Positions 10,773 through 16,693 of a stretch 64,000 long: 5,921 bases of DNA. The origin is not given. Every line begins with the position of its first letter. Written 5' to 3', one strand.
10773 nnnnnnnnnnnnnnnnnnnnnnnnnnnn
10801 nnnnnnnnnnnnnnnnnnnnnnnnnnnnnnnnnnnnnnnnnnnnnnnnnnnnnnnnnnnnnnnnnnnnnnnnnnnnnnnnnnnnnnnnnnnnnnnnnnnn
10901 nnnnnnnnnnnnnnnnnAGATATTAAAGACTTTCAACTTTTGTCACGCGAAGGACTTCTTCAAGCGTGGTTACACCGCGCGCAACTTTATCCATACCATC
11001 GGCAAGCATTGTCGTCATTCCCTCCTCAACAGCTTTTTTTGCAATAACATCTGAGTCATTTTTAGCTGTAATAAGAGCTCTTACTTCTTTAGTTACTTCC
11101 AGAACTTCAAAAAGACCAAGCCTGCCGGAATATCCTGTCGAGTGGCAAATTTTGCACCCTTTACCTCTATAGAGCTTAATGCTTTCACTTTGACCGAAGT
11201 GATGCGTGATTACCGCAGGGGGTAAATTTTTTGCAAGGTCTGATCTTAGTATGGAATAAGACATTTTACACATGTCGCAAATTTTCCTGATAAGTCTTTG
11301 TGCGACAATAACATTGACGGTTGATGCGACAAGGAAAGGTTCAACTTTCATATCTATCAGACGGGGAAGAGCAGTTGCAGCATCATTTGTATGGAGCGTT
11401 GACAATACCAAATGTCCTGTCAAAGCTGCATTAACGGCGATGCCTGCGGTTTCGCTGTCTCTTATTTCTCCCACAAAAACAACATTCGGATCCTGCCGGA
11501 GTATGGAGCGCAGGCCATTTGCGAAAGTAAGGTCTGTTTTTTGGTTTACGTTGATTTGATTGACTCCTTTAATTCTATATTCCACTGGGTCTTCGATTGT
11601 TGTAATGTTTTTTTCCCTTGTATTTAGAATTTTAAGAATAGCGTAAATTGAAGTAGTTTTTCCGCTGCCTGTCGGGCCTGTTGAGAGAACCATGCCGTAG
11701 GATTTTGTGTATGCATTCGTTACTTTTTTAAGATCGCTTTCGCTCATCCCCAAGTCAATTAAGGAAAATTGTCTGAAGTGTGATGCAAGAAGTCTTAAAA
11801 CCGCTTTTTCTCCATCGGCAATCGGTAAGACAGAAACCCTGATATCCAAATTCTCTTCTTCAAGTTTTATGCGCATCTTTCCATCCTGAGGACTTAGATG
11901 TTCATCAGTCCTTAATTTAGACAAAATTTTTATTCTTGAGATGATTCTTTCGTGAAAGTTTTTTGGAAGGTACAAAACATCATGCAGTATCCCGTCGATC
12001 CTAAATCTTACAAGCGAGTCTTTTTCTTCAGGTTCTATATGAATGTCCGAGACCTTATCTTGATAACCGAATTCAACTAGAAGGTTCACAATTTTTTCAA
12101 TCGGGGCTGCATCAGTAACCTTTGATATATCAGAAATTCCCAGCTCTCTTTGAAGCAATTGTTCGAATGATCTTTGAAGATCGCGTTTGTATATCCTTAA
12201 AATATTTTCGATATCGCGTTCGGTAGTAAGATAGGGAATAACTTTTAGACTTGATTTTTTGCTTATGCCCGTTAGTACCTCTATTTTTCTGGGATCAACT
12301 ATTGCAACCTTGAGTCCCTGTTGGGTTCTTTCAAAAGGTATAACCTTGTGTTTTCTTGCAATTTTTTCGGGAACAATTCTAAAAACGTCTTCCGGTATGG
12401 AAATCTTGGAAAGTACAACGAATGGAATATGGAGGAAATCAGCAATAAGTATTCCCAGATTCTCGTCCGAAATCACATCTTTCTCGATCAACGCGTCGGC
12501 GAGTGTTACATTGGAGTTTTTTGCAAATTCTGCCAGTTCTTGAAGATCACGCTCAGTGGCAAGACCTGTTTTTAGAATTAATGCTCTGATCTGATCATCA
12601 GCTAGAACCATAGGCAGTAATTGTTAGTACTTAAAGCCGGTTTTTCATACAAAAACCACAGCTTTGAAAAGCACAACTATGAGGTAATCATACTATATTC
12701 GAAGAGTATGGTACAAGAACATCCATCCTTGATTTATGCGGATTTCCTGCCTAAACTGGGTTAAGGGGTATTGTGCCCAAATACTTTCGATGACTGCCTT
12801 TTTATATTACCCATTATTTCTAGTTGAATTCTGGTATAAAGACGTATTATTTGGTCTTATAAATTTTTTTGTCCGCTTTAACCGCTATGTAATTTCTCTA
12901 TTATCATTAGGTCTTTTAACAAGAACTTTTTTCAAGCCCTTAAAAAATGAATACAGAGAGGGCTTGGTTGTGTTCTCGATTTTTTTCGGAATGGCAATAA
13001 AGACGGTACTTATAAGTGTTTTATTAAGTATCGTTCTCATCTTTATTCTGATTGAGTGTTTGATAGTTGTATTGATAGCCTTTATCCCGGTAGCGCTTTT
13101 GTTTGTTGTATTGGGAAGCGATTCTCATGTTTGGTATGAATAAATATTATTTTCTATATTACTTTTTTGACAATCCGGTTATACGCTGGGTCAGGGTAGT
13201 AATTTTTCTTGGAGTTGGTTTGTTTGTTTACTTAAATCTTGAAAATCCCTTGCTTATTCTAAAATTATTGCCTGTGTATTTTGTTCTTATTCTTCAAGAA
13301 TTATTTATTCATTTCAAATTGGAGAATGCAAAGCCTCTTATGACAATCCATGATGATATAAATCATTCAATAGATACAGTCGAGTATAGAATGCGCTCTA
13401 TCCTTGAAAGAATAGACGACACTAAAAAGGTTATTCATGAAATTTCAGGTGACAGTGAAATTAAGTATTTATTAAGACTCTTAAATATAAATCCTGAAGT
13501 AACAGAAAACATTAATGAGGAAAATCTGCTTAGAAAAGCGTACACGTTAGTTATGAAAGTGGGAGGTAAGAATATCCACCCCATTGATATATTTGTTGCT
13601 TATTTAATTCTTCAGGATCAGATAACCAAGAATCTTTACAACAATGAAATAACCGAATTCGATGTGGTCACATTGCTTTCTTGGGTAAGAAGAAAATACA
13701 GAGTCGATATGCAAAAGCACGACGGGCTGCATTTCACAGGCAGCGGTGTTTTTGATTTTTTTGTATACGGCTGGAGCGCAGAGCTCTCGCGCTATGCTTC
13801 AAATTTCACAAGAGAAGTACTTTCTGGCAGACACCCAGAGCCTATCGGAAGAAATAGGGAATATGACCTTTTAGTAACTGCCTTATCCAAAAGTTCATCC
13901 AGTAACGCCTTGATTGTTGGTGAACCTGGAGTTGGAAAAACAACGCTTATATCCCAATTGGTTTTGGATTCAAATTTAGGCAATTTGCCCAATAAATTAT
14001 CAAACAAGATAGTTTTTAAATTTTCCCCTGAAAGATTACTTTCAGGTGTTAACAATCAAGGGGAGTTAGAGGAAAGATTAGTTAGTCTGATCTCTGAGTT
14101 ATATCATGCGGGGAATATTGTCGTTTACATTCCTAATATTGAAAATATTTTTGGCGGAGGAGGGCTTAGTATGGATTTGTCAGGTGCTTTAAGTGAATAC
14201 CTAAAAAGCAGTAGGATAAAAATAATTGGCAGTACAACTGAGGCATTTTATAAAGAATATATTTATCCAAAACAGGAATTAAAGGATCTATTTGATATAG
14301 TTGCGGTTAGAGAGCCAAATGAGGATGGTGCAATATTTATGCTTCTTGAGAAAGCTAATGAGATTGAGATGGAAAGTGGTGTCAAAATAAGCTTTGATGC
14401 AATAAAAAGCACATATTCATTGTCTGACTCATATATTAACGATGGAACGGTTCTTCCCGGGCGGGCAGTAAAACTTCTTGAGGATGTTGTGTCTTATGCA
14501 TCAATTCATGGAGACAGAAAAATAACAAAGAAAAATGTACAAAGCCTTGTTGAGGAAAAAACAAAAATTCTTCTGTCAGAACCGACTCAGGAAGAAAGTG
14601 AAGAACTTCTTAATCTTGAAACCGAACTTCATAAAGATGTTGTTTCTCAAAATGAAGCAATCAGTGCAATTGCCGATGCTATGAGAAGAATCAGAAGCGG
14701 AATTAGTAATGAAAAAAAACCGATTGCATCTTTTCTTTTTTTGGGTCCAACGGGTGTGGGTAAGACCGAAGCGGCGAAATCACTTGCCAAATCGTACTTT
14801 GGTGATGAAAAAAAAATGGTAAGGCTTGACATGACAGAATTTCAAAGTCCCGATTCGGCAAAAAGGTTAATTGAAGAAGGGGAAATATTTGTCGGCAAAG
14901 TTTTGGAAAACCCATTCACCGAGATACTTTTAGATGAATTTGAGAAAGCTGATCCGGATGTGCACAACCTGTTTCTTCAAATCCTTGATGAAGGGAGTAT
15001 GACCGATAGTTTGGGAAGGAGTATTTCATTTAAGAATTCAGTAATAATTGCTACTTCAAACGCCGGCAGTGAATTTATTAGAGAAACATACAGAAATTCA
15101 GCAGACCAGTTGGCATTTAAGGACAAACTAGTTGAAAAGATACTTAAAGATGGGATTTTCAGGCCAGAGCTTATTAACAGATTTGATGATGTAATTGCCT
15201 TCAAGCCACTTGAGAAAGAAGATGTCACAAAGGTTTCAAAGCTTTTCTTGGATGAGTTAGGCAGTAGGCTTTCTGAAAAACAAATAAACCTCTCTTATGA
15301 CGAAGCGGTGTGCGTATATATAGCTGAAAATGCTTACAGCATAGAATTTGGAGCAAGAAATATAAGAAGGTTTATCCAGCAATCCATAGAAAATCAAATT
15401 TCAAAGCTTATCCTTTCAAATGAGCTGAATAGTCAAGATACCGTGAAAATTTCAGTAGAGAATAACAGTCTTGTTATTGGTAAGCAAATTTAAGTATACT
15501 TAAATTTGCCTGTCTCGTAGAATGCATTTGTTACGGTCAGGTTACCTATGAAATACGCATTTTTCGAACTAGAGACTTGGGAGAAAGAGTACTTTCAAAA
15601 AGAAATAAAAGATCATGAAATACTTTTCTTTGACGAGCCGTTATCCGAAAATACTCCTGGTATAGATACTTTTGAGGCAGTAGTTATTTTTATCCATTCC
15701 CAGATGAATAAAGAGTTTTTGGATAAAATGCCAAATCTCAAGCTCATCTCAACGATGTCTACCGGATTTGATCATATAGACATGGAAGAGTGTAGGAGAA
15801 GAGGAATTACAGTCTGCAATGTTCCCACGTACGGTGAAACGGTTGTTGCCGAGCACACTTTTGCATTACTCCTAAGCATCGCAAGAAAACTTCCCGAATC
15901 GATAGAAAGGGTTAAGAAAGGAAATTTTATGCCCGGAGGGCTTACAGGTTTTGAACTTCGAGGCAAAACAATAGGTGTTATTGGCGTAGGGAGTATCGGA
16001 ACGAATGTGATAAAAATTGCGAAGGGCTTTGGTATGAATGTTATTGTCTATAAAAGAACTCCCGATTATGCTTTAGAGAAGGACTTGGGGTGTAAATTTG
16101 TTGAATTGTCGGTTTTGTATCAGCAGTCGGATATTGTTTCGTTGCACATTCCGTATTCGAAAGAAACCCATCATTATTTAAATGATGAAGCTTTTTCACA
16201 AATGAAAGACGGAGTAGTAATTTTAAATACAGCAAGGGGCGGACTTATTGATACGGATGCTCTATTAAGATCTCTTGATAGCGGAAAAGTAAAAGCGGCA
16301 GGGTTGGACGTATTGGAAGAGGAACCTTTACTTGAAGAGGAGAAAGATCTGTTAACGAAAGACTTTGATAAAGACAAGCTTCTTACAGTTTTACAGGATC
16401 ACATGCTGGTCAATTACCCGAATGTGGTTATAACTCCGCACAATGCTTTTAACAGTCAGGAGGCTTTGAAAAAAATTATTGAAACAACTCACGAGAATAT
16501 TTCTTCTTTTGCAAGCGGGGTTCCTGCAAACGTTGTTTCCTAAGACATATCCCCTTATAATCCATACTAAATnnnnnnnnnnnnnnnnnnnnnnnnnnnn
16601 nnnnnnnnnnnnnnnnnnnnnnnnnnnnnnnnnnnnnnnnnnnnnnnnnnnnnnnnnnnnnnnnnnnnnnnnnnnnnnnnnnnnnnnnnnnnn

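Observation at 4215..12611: Type IV pilus operon with a 989-aa prepilin-like protein and four prepilin-signature genes but no pilD/pilT/pilMNO in the window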

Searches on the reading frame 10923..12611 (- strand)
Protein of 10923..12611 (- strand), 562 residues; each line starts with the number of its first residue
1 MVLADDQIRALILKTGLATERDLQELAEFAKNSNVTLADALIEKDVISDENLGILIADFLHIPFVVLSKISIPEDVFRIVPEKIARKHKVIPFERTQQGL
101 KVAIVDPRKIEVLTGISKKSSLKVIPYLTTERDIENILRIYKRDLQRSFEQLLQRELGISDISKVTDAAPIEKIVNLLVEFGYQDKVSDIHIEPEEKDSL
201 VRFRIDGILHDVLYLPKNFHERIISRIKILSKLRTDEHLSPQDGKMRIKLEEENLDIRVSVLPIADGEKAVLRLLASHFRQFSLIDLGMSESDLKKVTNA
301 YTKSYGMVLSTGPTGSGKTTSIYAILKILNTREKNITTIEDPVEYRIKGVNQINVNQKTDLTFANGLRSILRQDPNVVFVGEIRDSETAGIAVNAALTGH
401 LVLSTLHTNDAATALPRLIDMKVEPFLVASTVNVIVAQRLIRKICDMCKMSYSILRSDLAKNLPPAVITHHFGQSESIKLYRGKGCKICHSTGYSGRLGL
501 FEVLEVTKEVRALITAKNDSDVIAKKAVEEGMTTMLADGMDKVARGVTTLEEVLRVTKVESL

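Call 4: search_protein_families(library=pfam, proteins=[window:10923-12611:-], max_evalue=0.1)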
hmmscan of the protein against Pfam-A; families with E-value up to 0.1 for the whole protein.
window:10923-12611:- (562 aa): 14 families
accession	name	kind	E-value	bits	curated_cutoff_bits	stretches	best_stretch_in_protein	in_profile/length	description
PF00437.27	T2SSE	-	8.7e-128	426.5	24.9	1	166-555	3-370/370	Type II/IV secretion system protein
PF05157.20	MshEN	-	1.5e-13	51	23.1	1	61-141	2-83/90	MshEN domain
PF13555.12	AAA_29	-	0.0056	16.8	27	1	304-333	21-50/61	P-loop containing region of AAA domain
PF13604.12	AAA_30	-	0.017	15.3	27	1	297-336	10-49/191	AAA domain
PF12775.13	AAA_7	-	0.021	14.8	25.8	1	297-339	25-67/181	P-loop containing dynein motor region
PF13656.11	RNA_pol_L_2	-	0.029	14.5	27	0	357-381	7-31/75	RNA polymerase Rpb3/Rpb11 dimerisation domain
PF13401.12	AAA_22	-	0.037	14.8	27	1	305-342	5-42/130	AAA domain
PF00448.28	SRP54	-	0.043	13.9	22.7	1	308-358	4-53/196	SRP54-type protein, GTPase domain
PF13245.12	AAA_19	-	0.044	14.4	25.1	0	307-334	13-40/134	AAA domain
PF20720.3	nSTAND3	-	0.05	13.7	27.2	0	302-344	14-56/155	Novel STAND NTPase 3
PF01656.29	CbiA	-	0.06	13.7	25.4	0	312-559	6-115/125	CobQ/CobB/MinD/ParA nucleotide binding domain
PF25199.1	nSTAND_NTPase5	-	0.066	13.5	34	0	300-354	36-91/145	Novel STAND NTPase 5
PF00005.33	ABC_tran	-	0.078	14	25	0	311-345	17-51/137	ABC transporter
PF02696.19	SelO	-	0.094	11.9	22.8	0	127-183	308-366/466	Protein adenylyltransferase SelO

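Call 5: search_protein_families(library=ncbifam, proteins=[window:10923-12611:-], max_evalue=0.1)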
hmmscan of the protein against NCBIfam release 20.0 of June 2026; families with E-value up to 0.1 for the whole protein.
window:10923-12611:- (562 aa): 25 families
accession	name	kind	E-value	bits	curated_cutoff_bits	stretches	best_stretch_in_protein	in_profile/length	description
TIGR02538.1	type_IV_pilB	equivalog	2.7e-159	531.4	675.65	1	9-558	3-563/564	type IV-A pilus assembly ATPase PilB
TIGR02533.1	type_II_gspE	equivalog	5.2e-155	516.8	630.25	1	80-557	4-486/486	type II secretion system ATPase GspE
NF007755.0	PRK10436.1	equivalog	6.3e-128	427.3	617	1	83-558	12-460/465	type II secretion system protein GspE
NF053534.1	T4PilAsmATPsTfpB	equivalog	9e-128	427.2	850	1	97-557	114-582/584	type IV pilus assembly ATPase TfpB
NF041000.1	ATPase_ComGA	equivalog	9.4e-74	247.8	300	1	179-442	4-266/267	competence type IV pilus ATPase ComGA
TIGR01420.1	pilT_fam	subfamily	4.8e-51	174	319.1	1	178-444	5-271/343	PilT/PilU family type 4a pilus ATPase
TIGR02525.1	plasmid_TraJ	equivalog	2.9e-27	95.6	368.3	1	291-440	138-297/372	plasmid transfer ATPase TraJ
TIGR02524.1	dot_icm_DotB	equivalog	6.1e-21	75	463.3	1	296-441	125-279/358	Dot/Icm type IV secretion system ATPase DotB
NF058587.1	archaellum_moto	equivalog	1.3e-16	60.4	550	1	308-444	278-420/527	archaellum flagellar ATPase motor FlaI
TIGR02782.1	TrbB_P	equivalog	9.7e-16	57.9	304.55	1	291-436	123-276/303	P-type conjugative transfer ATPase TrbB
TIGR02788.1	VirB11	equivalog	2.9e-14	52.8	249.95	1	308-447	147-290/308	P-type DNA transfer ATPase VirB11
NF010407.0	PRK13833.1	subfamily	3.8e-13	49.6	499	1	289-424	129-265/323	conjugal transfer protein TrbB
NF010469.0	PRK13894.1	subfamily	4e-13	49.4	508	1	295-419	139-265/320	conjugal transfer ATPase TrbB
TIGR03819.1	heli_sec_ATPase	hypoth_equivalog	1e-11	44.6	373.15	1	224-419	100-298/340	TadA family conjugal transfer-associated ATPase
NF053672.1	bindosome_BasE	exception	5.8e-10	38.5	1000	1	309-429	274-398/512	bindosome assembly system ATPase subunit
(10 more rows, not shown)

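Call 58: list_cluster_members(proteins=[P0001, window:10923-12611:-, window:4763-5452:-, window:4215-4691:-, window:5534-5905:-, P0064])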
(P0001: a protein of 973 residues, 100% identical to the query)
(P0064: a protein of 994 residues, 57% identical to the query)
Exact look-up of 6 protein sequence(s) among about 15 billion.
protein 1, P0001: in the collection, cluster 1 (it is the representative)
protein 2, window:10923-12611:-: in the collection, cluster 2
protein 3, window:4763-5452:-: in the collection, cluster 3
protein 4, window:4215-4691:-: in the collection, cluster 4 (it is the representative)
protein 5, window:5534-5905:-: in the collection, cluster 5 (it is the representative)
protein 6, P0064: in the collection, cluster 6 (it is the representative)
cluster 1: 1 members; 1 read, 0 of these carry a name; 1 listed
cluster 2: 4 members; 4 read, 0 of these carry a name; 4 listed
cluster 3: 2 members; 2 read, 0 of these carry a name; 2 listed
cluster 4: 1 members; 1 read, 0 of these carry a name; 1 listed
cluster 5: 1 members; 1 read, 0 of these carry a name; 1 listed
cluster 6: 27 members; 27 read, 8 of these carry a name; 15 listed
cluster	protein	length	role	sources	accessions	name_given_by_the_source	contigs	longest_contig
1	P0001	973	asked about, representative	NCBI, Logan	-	-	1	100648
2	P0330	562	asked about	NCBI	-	-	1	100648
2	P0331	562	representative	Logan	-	-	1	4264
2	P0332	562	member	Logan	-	-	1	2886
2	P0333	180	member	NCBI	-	-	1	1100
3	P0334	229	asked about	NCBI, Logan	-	-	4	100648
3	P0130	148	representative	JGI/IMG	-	-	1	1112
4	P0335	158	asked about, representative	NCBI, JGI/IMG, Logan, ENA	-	-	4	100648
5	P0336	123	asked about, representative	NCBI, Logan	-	-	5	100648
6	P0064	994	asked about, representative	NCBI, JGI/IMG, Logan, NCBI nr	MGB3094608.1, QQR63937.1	MAG: hypothetical protein WBB49_01835 [Microgenomates group bacterium] | hypothetical protein | MAG: hypothetical protein IPH70_00135 [Candidatus Roizmanbacteria bacterium]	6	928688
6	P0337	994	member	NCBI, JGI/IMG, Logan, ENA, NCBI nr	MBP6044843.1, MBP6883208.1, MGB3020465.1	hypothetical protein KBC14_02340 [Candidatus Woesebacteria bacterium] | hypothetical protein | hypothetical protein [Candidatus Woesebacteria bacterium]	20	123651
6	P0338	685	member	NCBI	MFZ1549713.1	MAG: hypothetical protein WAT44_04590, partial [Microgenomates group bacterium]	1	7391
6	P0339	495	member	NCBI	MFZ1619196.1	MAG: hypothetical protein WAT72_00925, partial [Microgenomates group bacterium]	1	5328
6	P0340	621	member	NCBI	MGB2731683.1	MAG: hypothetical protein WBC38_01770, partial [Microgenomates group bacterium]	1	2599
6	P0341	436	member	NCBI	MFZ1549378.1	MAG: hypothetical protein WAT44_02855, partial [Microgenomates group bacterium]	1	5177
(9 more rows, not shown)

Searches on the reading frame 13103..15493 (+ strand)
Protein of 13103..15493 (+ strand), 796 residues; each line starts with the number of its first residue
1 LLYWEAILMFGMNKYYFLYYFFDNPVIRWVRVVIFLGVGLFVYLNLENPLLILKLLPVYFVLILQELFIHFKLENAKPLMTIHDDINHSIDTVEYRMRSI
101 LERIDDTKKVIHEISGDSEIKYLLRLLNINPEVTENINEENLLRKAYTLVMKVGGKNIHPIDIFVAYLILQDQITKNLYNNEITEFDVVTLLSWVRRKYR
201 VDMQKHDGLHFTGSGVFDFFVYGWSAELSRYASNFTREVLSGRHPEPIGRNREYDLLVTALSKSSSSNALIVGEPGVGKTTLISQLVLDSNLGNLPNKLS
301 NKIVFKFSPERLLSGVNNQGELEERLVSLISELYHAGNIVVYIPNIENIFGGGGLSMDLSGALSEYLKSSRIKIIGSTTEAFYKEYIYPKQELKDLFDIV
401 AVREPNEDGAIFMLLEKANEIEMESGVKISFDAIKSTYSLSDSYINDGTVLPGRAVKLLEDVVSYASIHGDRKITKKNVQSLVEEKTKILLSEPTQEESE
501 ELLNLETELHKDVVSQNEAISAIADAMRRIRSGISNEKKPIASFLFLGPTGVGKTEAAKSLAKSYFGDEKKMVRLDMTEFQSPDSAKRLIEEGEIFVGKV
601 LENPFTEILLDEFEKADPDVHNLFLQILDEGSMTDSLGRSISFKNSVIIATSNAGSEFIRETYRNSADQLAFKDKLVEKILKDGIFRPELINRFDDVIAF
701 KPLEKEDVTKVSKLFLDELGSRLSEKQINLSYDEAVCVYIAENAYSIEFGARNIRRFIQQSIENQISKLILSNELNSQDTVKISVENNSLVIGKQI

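Call 22: search_protein_families(library=pfam, proteins=[window:13103-15493:+], max_evalue=0.001)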
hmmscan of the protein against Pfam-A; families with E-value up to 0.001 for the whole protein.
window:13103-15493:+ (796 aa): 17 families
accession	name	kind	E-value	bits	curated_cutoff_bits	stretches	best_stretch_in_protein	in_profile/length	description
PF07724.20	AAA_2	-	5.8e-40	137.5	27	1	539-696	1-165/166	AAA domain (Cdc48 subfamily)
PF10431.15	ClpB_D2-small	-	5.8e-22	78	21.9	1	703-783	1-81/81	C-terminal, D2-small domain, of ClpB protein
PF00004.35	AAA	-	4.9e-12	46.9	21.2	1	545-659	2-115/131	ATPase family associated with various cellular activities (AAA)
PF07728.20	AAA_5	-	7.2e-11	42.7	22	1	544-656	2-125/139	AAA domain (dynein-related subfamily)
PF13191.12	AAA_16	-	2.2e-10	41.7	32.6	1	247-287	2-45/167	AAA ATPase domain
PF20720.3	nSTAND3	-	3.1e-08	33.9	27.2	0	267-289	18-40/155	Novel STAND NTPase 3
PF12775.13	AAA_7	-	9.7e-07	28.9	25.8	0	543-591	35-83/181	P-loop containing dynein motor region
PF13401.12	AAA_22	-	1.8e-06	28.7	27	0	266-288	5-27/130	AAA domain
PF13173.12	AAA_14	-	2.2e-06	28.1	27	0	545-629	6-86/129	AAA domain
PF00158.32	Sigma54_activat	-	2.5e-06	27.7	20.2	0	525-654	6-144/168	Sigma-54 interaction domain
PF05729.18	NACHT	-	3.4e-06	27.4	26.7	0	270-312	4-45/167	NACHT domain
PF13479.12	AAA_24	-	1.8e-05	25.1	27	0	268-286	4-22/195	AAA domain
PF17871.7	AAA_lid_9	-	2.7e-05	24.4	22.8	1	408-500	3-92/104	AAA lid domain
PF13238.12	AAA_18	-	2.9e-05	25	29.4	0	547-617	4-67/128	AAA domain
PF00910.28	RNA_helicase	-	0.00029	21.7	21.5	0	545-565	2-22/105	RNA helicase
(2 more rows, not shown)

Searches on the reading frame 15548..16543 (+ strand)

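Call 22: search_protein_families(library=pfam, proteins=[window:15548-16543:+], max_evalue=0.001)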
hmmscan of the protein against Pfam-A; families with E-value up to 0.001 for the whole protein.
window:15548-16543:+ (331 aa): 5 families
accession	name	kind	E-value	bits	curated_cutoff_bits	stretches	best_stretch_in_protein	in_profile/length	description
PF02826.25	2-Hacid_dh_C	-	4.1e-57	192.9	25.1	1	105-300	1-178/178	D-isomer specific 2-hydroxyacid dehydrogenase, NAD binding domain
PF00389.36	2-Hacid_dh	-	3.6e-30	104.8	24.6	1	12-330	11-133/134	D-isomer specific 2-hydroxyacid dehydrogenase, catalytic domain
PF03446.21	NAD_binding_2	-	9.3e-06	26.2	21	1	141-244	1-108/161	NAD binding domain of 6-phosphogluconate dehydrogenase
PF07991.19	KARI_N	-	2.9e-05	24.2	20.6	1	137-225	2-91/165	Acetohydroxy acid isomeroreductase, NADPH-binding domain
PF01262.27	AlaDh_PNT_C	-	5.9e-05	23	23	1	129-197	20-86/214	Alanine dehydrogenase/PNT, C-terminal domain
